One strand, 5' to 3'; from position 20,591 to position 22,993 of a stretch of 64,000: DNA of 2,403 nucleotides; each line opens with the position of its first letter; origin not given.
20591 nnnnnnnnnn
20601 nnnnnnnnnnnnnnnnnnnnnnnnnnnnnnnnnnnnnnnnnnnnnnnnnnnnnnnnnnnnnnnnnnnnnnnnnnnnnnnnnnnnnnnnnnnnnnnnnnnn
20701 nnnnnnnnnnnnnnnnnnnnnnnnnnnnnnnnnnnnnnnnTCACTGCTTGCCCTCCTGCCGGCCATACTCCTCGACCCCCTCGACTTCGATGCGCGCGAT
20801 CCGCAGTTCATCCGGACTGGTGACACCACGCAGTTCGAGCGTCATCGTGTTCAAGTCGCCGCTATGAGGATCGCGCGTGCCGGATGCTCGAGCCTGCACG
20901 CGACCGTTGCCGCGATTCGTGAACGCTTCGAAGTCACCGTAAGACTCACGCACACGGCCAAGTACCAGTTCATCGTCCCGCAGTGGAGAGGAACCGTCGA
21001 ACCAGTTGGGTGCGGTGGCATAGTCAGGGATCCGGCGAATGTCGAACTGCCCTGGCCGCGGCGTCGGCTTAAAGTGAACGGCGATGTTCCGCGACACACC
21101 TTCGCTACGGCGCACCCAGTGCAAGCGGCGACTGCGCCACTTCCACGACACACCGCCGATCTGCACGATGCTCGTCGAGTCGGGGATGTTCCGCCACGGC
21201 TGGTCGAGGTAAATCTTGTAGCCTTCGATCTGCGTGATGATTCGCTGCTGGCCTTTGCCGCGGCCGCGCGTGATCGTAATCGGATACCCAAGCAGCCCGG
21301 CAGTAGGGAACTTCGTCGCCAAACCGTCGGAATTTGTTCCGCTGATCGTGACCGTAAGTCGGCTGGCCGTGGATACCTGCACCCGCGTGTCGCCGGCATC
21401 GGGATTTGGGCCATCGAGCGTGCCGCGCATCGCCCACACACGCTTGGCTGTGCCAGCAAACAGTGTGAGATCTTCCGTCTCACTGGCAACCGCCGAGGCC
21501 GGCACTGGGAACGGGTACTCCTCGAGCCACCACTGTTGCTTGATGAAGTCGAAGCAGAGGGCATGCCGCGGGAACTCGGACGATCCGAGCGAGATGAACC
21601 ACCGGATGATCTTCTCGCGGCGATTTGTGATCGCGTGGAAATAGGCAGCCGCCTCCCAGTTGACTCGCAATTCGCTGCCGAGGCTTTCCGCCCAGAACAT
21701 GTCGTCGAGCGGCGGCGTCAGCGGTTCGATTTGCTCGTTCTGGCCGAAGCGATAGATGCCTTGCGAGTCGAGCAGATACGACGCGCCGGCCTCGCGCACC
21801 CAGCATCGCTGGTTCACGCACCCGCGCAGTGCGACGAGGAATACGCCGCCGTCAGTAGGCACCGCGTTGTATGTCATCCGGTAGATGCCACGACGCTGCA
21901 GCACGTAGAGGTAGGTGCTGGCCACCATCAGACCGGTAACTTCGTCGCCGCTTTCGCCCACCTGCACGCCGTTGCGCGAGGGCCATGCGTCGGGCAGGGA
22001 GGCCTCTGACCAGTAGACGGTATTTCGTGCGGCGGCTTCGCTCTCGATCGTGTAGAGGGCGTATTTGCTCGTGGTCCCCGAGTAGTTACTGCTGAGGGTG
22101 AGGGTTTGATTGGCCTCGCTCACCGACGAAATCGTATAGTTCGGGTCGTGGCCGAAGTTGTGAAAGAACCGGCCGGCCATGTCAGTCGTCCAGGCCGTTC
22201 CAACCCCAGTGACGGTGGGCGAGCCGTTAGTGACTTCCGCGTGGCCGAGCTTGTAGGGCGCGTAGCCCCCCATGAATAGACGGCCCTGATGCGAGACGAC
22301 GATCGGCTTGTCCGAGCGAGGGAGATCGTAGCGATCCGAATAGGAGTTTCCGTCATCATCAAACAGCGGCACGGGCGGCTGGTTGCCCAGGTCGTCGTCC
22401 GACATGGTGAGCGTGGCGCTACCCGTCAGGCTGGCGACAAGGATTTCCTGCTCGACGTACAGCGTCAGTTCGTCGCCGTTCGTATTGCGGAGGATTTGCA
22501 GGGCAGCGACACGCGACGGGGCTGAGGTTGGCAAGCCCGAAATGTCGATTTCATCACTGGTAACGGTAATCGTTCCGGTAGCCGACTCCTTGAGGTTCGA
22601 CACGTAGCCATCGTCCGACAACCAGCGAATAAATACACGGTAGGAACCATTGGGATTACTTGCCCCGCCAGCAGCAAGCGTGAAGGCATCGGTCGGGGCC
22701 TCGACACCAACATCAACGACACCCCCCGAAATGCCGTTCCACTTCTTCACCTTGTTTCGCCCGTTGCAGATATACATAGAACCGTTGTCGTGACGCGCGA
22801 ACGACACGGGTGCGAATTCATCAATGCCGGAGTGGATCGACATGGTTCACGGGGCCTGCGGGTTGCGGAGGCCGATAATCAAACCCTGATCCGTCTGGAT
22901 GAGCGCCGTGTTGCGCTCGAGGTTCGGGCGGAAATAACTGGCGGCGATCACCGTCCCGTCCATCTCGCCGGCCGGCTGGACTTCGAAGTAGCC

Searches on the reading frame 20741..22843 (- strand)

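Call 17: search_protein_families(library=phrogs, max_evalue=0.001, proteins=[window:20741-22843:-])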
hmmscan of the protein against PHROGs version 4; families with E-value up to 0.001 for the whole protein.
window:20741-22843:- (700 aa): 7 families
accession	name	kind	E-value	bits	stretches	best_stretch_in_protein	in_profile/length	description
phrog_3287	-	head and packaging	5.5e-06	26.5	1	162-441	97-344/524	virion structural protein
phrog_511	-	head and packaging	6.9e-06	25.7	0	271-323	579-628/862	internal virion protein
phrog_17834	-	unknown function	1.1e-05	25.5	1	203-264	13-76/458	-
phrog_28473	-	tail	1.7e-05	25.1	1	190-267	6-83/367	tail fiber protein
phrog_24607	-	tail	3.3e-05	23.6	1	196-266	4-75/674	tail protein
phrog_1980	-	tail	0.00024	21.6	1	204-266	11-75/449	tail fiber protein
phrog_9922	-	tail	0.00075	19.9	0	201-269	5-75/199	minor tail protein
